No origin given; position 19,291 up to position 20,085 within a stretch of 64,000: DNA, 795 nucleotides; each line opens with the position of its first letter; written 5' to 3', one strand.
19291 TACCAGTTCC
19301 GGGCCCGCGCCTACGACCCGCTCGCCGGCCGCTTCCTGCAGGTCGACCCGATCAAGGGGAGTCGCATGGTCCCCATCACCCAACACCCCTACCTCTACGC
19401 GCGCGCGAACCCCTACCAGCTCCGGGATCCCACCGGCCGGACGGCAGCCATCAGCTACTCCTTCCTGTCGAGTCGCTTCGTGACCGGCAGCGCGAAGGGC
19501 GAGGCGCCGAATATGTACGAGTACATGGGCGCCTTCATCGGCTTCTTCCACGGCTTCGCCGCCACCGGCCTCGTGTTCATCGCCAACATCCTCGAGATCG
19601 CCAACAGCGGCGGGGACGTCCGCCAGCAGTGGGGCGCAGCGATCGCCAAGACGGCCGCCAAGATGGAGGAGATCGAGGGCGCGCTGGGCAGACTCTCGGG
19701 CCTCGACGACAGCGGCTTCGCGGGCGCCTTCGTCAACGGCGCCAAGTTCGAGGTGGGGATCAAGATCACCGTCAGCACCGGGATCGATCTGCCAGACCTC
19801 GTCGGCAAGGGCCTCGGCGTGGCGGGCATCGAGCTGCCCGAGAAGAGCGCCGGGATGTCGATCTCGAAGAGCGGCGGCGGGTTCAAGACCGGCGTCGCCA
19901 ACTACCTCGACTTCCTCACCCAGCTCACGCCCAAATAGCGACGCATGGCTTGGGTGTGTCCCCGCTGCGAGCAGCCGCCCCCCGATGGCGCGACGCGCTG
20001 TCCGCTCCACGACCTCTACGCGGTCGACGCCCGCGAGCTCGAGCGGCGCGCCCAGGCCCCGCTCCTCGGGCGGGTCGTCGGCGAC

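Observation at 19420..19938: Uncharacterised roughly 165-aa C-terminal effector domain after the RHS DPxGR boundary, with no obvious immunity gene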

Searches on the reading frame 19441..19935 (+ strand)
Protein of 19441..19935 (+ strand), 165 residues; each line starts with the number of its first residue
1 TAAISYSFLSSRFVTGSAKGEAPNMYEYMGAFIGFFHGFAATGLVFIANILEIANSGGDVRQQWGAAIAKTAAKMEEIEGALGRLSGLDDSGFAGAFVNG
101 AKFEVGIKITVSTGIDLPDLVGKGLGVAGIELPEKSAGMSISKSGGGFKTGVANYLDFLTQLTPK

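Call 5: search_protein_families(library=pfam, proteins=[window:19441-19935:+], max_evalue=0.01)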
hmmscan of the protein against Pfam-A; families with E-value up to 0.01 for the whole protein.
window:19441-19935:+ (165 aa): 0 families

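Call 6: search_solved_structures(query=window:19441-19935:+, max_evalue=10)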
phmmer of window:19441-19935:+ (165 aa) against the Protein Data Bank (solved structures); distinct sequences matched with E-value up to 10: 1.
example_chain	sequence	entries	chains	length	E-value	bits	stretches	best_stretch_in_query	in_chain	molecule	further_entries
6iow_A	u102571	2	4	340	0.48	13.8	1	22-158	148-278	Phosphotransacetylase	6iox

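Call 7: find_homologous_proteins(query=window:19441-19935:+, max_evalue=0.001)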
Query window:19441-19935:+ (165 aa): 1 proteins with E <= 0.001 among 136 candidates.
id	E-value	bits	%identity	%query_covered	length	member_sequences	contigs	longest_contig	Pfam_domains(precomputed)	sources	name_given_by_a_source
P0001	4.7e-83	295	100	85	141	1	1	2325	-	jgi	-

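Call 18: predict_structure(protein=window:19441-19935:+)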
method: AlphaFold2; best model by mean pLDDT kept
length: 165 residues; sequences in the alignment: 1
mean_pLDDT: 40.0   pTM: 0.30
mean pLDDT of the five models: 40.0, 37.9, 36.9, 35.6, 34.4
residues with pLDDT >= 90: 0; 70-90: 0; 50-70: 26; < 50: 139
segments of 3 or more residues with pLDDT < 50: 1-38, 60-65, 81-165
pLDDT, mean of each block of 10 residues (from residue 1): 32 37 43 46 52 56 49 50 44 35 28 30 32 31 35 42 36
secondary structure, 60 per line:
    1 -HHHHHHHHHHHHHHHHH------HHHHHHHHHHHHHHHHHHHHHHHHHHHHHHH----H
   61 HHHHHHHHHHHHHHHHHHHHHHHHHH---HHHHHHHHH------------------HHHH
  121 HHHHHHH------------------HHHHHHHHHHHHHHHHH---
elements in order: H2-18 H25-55 H60-86 H90-98 H117-127 H146-162

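Call 20: search_protein_representatives(protein=window:19441-19935:+)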
Query: 165 residues. Proteins with E-value up to 0.001 (for the whole library): 38; up to 1e-10: 23; up to 1e-30: 9. The best 38 are listed.
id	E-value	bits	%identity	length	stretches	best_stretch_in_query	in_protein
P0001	1.5e-83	295.0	100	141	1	25-165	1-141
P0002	3.6e-49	183.2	61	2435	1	1-164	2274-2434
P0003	2.8e-47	177.1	61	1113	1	2-160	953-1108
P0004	1.3e-40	155.4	56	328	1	2-164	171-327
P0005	1.8e-39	151.7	53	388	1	1-163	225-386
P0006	9.6e-39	149.4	48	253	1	2-164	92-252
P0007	2.0e-38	148.4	52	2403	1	1-164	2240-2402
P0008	7.0e-32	127.1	48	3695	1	6-164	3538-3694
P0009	1.6e-31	125.9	53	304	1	2-137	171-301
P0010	5.0e-27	111.3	47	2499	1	2-164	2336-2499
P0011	2.3e-21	92.9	42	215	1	2-165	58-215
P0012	7.5e-18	81.5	39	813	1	2-160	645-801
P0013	1.2e-17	80.9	44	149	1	22-111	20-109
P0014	4.4e-17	79.0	38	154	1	32-165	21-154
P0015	2.9e-16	76.3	43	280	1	2-151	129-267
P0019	9.5e-13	64.9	42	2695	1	28-154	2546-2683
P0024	1.7e-10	57.6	36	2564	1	22-165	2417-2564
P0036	9.5e-05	38.9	32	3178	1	29-165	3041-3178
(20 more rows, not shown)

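Call 30: find_homologous_proteins(query=A1, max_evalue=0.001)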
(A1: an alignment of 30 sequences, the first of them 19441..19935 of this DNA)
Query A1 (30 sequences) (165 aa, profile of the alignment): 2 proteins with E <= 0.001 among 5802 candidates.
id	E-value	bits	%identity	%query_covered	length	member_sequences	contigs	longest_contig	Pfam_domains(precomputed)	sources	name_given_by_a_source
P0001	1.2e-46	176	100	85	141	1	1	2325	-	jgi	-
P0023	1.0e-29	121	38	60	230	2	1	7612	PF25023.2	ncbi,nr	ncbi:MAG: RHS repeat-associated core domain-containing protein [Nostocales cyanobacterium 94392]|nr:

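Call 33: find_related_loci(query=A2, collection=genome_contigs, flank=8000)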
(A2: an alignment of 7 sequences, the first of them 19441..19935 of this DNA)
Query A2 (165 aa) in genome_contigs; peptide patterns used: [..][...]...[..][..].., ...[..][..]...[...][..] (x = any residue, [..] = any of these).
91 stretches matched a pattern; 23 encode a relative of the query (tblastn E <= 1e-3); 23 distinct loci.
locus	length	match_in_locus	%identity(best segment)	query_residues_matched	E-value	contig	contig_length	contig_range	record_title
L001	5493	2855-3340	58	1-165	1e-55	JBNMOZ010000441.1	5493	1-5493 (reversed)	MAG: Bradymonadia bacterium isolate 3300055292_31 Ga0535668_0032789, whole genome shotgun sequence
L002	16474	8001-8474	57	2-165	3e-55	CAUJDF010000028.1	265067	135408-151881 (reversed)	MAG: Myxococcota bacterium isolate KLAP118 genome assembly, contig: KLAP118_595179, whole genome shotgun sequence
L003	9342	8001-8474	52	2-165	7e-50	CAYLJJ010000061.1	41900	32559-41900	MAG TPA_asm: uncultured Nannocystaceae bacterium isolate binchicken_co141_483 genome assembly, contig: NODE_4015_length_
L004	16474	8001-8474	54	2-165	1e-47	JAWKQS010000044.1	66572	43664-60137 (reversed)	MAG: bacterium isolate ABC2.71 ABC2.71.fa-44, whole genome shotgun sequence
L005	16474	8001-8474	53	2-165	1e-47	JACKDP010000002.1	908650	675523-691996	MAG: Myxococcales bacterium isolate HK-STAS-MYXO-10 HK-STAS-MYXO-10_2, whole genome shotgun sequence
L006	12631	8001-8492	53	1-165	2e-47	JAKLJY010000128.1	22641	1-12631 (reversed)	MAG: Myxococcota bacterium isolate MAG.78 MAG.78-NODE_128_length_22641_cov_6.243574, whole genome shotgun sequence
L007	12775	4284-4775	52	1-165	2e-45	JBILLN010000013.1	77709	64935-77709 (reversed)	MAG: Bradymonadia bacterium isolate ME2017-08-05_3300034118_group7_bin165 Rohwer_bin1474_scaffold_35_c1, whole genome sh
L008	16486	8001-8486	46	2-165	6e-45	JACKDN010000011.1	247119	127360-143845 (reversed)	MAG: Myxococcales bacterium isolate HK-STAS-MYXO-8 HK-STAS-MYXO-8_11, whole genome shotgun sequence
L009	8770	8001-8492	51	1-165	5e-45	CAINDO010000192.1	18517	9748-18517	MAG: uncultured Myxococcales bacterium isolate Loclat_bin-06019 genome assembly, contig: bin-06019:192/667, whole genome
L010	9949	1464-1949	46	2-165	2e-43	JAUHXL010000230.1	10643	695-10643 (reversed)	MAG: bacterium isolate 2_bin.9 NODE_4345_length_10643_cov_3.593477, whole genome shotgun sequence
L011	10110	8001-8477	48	4-164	8e-42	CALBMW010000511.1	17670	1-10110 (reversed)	MAG TPA_asm: uncultured Myxococcales bacterium isolate ERR2206779_bin.31_CONCOCT_v1.1_MAG genome assembly, contig: ERZ89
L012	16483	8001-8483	48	1-165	2e-35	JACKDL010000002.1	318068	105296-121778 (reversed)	MAG: Myxococcales bacterium isolate HK-STAS-MYXO-6 HK-STAS-MYXO-6_2, whole genome shotgun sequence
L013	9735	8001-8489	39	2-165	2e-25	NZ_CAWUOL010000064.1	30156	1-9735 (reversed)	Nodularia chucula CCY0103 isolate Nodularia chucula CCY 0103 NODE_64_length_30156_cov_498.710940, whole genome shotgun s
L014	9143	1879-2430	35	2-164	6e-25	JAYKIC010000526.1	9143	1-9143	MAG: Leptolyngbyaceae cyanobacterium isolate 318773 NODE_39250060, whole genome shotgun sequence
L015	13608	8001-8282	52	2-102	2e-23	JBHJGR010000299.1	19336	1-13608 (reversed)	MAG: Elainellaceae cyanobacterium isolate sb_S4C509_1 S4Ck141_314693, whole genome shotgun sequence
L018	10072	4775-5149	26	2-127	2e-6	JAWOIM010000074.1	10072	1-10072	MAG: Chloroflexota bacterium isolate CWP5-2.bin.34 k191_2817651, whole genome shotgun sequence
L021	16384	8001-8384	28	2-141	8e-6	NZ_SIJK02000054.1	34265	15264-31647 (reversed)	Candidatus Chloroploca mongolica isolate M50-1 NODE_54_length_34265_cov_91.795206, whole genome shotgun sequence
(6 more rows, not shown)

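Call 37: predict_structure(alignment_id=A1)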
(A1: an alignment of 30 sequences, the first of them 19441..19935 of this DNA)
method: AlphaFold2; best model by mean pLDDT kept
length: 165 residues; sequences in the alignment: 30
mean_pLDDT: 76.6   pTM: 0.65
mean pLDDT of the five models: 76.6, 75.4, 74.5, 73.4, 72.7
residues with pLDDT >= 90: 77; 70-90: 25; 50-70: 30; < 50: 33
segments of 3 or more residues with pLDDT < 50: 1-7, 14-19, 105-116, 137-141
pLDDT, mean of each block of 10 residues (from residue 1): 46 48 81 94 97 98 98 97 87 90 54 50 60 49 75 94 90
secondary structure, 60 per line:
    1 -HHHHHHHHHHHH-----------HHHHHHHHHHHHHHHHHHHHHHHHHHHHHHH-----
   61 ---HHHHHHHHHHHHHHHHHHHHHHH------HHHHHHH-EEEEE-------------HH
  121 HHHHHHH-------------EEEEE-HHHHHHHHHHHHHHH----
elements in order: H2-13 H25-55 H64-86 H93-99 E101-105 H119-127 E141-145 H147-161

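Call 46: search_solved_structures(query=A1, max_evalue=10)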
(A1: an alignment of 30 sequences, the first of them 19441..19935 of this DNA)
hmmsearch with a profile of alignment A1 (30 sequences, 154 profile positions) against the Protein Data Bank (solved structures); distinct sequences matched with E-value up to 10: 8.
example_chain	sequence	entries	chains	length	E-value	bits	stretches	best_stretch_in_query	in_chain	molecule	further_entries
1fxk_C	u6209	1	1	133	0.5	13.3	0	44-88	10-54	PROTEIN (PREFOLDIN)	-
6qq6_A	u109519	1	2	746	0.52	13.2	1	26-58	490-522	Nitric oxide reductase subunit B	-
3gas_A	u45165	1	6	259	0.71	12.8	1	72-143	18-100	heme oxygenase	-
2zdi_C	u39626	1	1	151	0.78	12.7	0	54-80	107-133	Prefoldin subunit alpha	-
9oxk_A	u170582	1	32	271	2.3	11.1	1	61-108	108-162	Flagellin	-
9lah_Ao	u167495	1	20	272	2.9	10.8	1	61-108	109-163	Flagellin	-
9wyl_A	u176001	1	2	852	3.1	10.7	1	26-58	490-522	Nitric oxide reductase subunit B,Soluble cytochrome b562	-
7zr2_A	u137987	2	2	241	3.7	10.5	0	48-83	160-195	Spike protein S2',Chimeric protein mimic of SARS-CoV-2 Spike HR1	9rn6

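Call 47: search_protein_families(library=pfam, alignment_id=A1, max_evalue=1)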
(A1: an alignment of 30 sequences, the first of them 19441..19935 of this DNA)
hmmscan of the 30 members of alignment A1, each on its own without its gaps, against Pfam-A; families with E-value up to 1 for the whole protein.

A. member 1, window:19441-19935:+ (165 aa): 0 families

B. families by the number of members that match (of 30 scanned): 8 families
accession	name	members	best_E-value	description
PF12264.14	Waikav_capsid_1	3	0.082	Waikavirus capsid protein 1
PF16782.11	SIL1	1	0.038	Nucleotide exchange factor SIL1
PF20721.2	C19orf12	1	0.057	C19orf12-like protein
PF08109.16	Antimicrobial14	1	0.11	Lactocin 705 family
PF14323.11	GxGYxYP_C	1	0.16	GxGYxYP putative glycoside hydrolase C-terminal domain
PF00121.24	TIM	1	0.18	Triosephosphate isomerase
PF22242.1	6PGD_like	1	0.19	6-phosphogluconate dehydrogenase C-terminal domain-like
PF04173.18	DoxD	1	0.2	TQO small subunit DoxD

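Call 48: search_protein_families(library=ncbifam, proteins=[window:19441-19935:+], max_evalue=0.1)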
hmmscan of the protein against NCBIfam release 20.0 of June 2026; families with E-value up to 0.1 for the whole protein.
window:19441-19935:+ (165 aa): 0 families

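Call 49: fold_search(model_id=the predicted structure, library=pdb)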
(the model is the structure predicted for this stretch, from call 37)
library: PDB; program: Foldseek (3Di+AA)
matches with E <= 10: 18; with E <= 0.001: 0
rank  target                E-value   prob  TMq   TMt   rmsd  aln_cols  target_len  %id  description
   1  6yxx_EP               2.0e+00  0.04  0.21  0.16  18.3       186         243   20  State A of the Trypanosoma brucei mitoribosomal large subunit assembly intermediate (released 2020-10-14)
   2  9qln                  3.6e+00  0.08  0.26  0.05  22.1       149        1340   13  Human myoferlin (1-1997) in the lipid-free, Ca2+-bound state (released 2025-06-04)
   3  9h6x                  5.4e+00  0.06  0.27  0.04  20.4       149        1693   13  Cryo-EM structure of lipid-bound human myoferlin (25 mol% DOPS/5 mol% PI(4,5)P2 nanodisc) (released 2025-06-04)
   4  6uth_a                5.4e+00  0.04  0.26  0.21  18.7       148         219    9  Allosteric coupling between alpha-rings of 20S proteasome, 20S proteasome singly capped with a PA26/E102A_PANc, togeth (released 2020-09-09)
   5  8ahx_A                6.5e+00  0.05  0.25  0.23  24.6       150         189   14  Cryo-EM structure of the nitrogen-fixation associated NADH:ferredoxin oxidoreductase RNF from Azotobacter vinelandii (released 2023-11-01)
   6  6w6x_A                6.9e+00  0.04  0.23  0.28  21.5       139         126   15  Crystal Structure of ABLE Apo-protein (released 2020-08-26)
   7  9mh0_L                6.9e+00  0.04  0.31  0.32  11.2       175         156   16  Dunaliella salina PSI-LHCI supercomplex (released 2025-06-25)
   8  9dwa_A                6.9e+00  0.03  0.19  0.23  22.1       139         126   14  Crystal structure of FABLE, MPD condition (released 2025-08-20)
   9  9sh0                  7.3e+00  0.03  0.24  0.05  22.8       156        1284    8  Mouse otoferlin (216-1931) in the lipid-free, Ca2+-free state ("loose" conformation) (released 2025-11-05)
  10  9ca3_C                7.3e+00  0.03  0.24  0.17  24.5       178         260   12  Crystal structure of MarE C280S in complex with cyanide bound heme and its native substrate, beta-methyl-L-tryptophan (released 2025-04-02)
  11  9rfu_H                7.7e+00  0.02  0.13  0.24  20.2        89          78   12  M.tuberculosis MmpS5L5-acpM complex (released 2025-08-13)
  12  8j6h_D                8.2e+00  0.04  0.25  0.12  23.6       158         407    9  Structure and allosteric regulation of the inosine 5'-monophosphate-specific phosphatase ISN1 from Saccharomyces cerev (released 2024-03-06)
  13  9se5                  8.2e+00  0.03  0.23  0.04  22.8       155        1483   11  Mouse otoferlin (216-1931) in the lipid-free, Ca2+-bound state, "open" conformation (class 2) (released 2025-11-05)
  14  7tlf_D                8.2e+00  0.01  0.21  0.20  25.1       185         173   14  Structure of the photoacclimated Light Harvesting Complex PE545 from Proteomonas sulcata (released 2022-02-09)
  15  4xek_A                8.7e+00  0.02  0.21  0.25  24.5       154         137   11  Pyk2-FAT domain in complex with leupaxin LD4 motif (released 2015-12-30)
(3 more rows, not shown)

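Call 51: find_encoding_contigs(protein=P0001, flank=3000, max_places=4)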
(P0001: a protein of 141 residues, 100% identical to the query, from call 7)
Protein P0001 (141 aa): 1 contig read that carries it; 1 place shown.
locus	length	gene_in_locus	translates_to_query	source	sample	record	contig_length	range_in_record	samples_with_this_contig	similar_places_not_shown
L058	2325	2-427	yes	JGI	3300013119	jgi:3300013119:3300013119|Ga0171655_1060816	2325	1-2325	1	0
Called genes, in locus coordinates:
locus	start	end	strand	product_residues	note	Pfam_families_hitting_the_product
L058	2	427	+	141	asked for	?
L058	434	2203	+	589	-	PF00069:Pkinase, PF07714:PK_Tyr_Ser-Thr, PF01636:APH (faint), PF06293:Kdo (weak)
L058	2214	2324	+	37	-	?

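Call 61: find_encoding_contigs(protein=P0014, flank=5000, max_places=3)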
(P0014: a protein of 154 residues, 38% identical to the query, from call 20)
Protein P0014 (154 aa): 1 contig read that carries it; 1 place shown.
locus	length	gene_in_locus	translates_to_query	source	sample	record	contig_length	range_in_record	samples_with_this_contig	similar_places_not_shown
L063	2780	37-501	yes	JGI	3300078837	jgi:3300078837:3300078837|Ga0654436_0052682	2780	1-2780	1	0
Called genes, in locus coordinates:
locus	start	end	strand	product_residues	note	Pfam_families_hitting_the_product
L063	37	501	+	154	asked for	-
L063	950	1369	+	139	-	PF08814:XisH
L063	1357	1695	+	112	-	PF08869:XisI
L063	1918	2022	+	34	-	-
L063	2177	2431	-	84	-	-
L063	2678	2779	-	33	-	?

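Call 62: find_encoding_contigs(protein=P0002, flank=5000, max_places=3)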
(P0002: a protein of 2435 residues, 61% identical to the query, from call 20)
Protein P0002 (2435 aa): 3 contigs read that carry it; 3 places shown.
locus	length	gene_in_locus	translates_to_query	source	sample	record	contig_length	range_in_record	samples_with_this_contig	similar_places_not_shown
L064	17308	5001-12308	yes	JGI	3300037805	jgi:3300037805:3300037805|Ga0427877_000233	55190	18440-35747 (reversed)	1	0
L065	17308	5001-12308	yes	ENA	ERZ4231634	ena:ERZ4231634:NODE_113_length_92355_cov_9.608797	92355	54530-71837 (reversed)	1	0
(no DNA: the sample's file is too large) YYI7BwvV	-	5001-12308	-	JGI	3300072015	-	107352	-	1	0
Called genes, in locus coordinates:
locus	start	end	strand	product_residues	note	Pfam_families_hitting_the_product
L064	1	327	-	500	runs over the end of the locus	PF13471:Transglut_core3 (faint), PF01841:Transglut_core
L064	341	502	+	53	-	PF19628:DUF6132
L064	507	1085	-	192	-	-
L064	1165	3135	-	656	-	PF00330:Aconitase, PF00694:Aconitase_C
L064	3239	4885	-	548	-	PF00691:OmpA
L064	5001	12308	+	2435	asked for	PF11617:Cu-binding_MopE (faint), PF25023:TEN_YD-shell (weak), PF05593:RHS_repeat (weak), PF25023:TEN_YD-shell, PF05593:RHS_repeat, PF25023:TEN_YD-shell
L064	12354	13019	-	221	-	-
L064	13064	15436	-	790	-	PF00078:RVT_1 (weak)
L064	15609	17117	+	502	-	PF01476:LysM (weak)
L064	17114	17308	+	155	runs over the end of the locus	-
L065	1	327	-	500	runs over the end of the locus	PF13471:Transglut_core3 (faint), PF01841:Transglut_core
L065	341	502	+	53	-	PF19628:DUF6132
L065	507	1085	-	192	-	-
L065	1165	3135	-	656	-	PF00330:Aconitase, PF00694:Aconitase_C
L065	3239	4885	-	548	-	PF00691:OmpA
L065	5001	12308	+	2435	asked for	PF11617:Cu-binding_MopE (faint), PF25023:TEN_YD-shell (weak), PF05593:RHS_repeat (weak), PF25023:TEN_YD-shell, PF05593:RHS_repeat, PF25023:TEN_YD-shell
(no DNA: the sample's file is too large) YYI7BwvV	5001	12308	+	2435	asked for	PF11617:Cu-binding_MopE (faint), PF25023:TEN_YD-shell (weak), PF05593:RHS_repeat (weak), PF25023:TEN_YD-shell, PF05593:RHS_repeat, PF25023:TEN_YD-shell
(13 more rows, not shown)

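Call 67: find_encoding_contigs(protein=P0010, flank=3500, max_places=2)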
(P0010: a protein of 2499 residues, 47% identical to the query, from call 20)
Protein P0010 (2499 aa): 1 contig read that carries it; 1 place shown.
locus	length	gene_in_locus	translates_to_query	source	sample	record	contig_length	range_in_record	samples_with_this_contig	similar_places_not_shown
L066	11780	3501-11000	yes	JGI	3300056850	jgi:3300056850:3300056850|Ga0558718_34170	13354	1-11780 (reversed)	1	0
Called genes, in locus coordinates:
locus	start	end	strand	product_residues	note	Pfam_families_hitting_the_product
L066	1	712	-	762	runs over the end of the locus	?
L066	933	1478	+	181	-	PF12527:DUF3727 (faint)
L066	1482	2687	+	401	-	PF00108:Thiolase_N, PF00109:ketoacyl-synt (weak), PF02803:Thiolase_C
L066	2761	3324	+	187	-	PF01322:Cytochrom_C_2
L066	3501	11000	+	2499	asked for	PF11617:Cu-binding_MopE (weak), PF25023:TEN_YD-shell, PF05593:RHS_repeat, PF25023:TEN_YD-shell, PF05593:RHS_repeat, PF25023:TEN_YD-shell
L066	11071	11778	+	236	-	?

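Call 68: find_encoding_contigs(protein=P0019, flank=3500, max_places=2)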
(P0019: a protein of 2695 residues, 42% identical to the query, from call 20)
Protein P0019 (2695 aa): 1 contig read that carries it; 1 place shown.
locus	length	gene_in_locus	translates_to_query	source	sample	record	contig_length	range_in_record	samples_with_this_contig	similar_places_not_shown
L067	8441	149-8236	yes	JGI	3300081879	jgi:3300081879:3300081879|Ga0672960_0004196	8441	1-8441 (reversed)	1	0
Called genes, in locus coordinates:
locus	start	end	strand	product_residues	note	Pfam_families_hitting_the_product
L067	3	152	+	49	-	?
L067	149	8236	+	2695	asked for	PF05345:He_PIG, PF05345:He_PIG, PF05345:He_PIG, PF05345:He_PIG, PF17963:Big_9, PF05593:RHS_repeat, PF25023:TEN_YD-shell, PF05593:RHS_repeat, +8 more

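Call 69: find_encoding_contigs(protein=P0024, flank=3500, max_places=2)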
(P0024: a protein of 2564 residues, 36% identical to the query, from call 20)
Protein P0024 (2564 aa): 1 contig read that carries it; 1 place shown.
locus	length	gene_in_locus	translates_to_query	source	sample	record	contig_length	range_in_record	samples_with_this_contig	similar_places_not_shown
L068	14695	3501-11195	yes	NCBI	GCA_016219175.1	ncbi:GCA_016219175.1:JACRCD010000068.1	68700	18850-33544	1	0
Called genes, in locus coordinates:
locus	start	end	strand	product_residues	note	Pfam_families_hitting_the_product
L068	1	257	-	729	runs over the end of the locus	PF04773:FecR, PF01298:TbpB_B_D (faint)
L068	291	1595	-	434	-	PF13174:TPR_6 (faint), PF00515:TPR_1 (faint), PF07719:TPR_2 (faint), PF13181:TPR_8 (faint), PF13371:TPR_9 (faint), PF13432:TPR_16, PF14559:TPR_19, PF04575:SlipAM (weak), +2 more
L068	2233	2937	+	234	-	PF07589:PEP_exosort_dom (weak)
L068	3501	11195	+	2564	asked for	PF18911:PKD_4, PF05345:He_PIG, PF00801:PKD, PF18911:PKD_4, PF00801:PKD, PF18911:PKD_4, PF00801:PKD, PF18911:PKD_4, +14 more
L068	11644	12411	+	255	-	PF27149:YdjY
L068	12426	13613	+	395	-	PF13243:SQHop_cyclase_C (faint)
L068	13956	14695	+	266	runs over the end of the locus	PF01026:TatD_DNase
